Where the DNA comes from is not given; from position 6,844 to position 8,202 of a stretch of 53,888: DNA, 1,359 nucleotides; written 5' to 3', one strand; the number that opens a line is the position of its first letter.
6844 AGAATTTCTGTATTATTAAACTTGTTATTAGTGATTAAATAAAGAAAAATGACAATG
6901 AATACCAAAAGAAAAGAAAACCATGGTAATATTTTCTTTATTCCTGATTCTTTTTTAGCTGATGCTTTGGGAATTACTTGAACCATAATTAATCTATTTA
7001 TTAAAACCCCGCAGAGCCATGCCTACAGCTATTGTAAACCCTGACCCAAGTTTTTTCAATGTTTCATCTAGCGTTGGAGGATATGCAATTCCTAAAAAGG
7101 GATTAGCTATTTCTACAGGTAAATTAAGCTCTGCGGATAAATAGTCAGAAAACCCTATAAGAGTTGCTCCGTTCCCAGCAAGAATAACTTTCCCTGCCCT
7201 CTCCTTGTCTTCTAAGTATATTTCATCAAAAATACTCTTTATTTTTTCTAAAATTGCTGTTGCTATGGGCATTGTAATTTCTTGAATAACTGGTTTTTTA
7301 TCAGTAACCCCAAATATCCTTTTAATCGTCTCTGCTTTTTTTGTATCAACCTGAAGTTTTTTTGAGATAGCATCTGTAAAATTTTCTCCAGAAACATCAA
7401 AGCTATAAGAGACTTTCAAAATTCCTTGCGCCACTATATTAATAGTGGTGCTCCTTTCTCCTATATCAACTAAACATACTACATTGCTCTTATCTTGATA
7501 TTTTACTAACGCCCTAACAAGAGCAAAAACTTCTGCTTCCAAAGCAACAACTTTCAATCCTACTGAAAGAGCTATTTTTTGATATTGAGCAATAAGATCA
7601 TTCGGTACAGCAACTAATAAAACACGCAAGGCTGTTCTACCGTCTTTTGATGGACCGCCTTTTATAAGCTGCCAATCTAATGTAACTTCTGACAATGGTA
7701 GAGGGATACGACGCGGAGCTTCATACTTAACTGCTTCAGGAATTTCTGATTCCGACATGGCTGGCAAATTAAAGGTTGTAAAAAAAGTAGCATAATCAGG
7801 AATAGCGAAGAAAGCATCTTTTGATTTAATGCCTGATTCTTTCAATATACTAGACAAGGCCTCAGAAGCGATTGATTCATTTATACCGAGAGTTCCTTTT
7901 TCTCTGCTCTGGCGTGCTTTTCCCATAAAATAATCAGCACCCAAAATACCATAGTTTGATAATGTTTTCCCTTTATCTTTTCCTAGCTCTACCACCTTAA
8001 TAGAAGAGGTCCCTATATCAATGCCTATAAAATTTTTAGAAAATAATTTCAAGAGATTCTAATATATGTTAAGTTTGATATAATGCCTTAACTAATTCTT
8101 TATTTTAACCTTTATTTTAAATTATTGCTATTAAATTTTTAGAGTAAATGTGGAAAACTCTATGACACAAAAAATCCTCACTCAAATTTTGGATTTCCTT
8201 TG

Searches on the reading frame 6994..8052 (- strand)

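Call 67: search_protein_families(library=pfam, proteins=[window:6994-8052:-], max_evalue=0.00001)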
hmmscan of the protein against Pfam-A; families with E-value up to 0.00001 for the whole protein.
window:6994-8052:- (352 aa): 3 families
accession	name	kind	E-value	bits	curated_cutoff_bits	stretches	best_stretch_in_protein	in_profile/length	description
PF11104.14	PilM_2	-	2.6e-38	132.2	27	1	10-350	1-340/340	Type IV pilus assembly protein PilM;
PF14450.12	FtsA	-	5.9e-12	46.5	31.8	1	193-318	1-112/127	Cell division protein FtsA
PF06723.19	MreB_Mbl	-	2.2e-06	27.2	27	0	159-252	114-213/327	MreB/Mbl protein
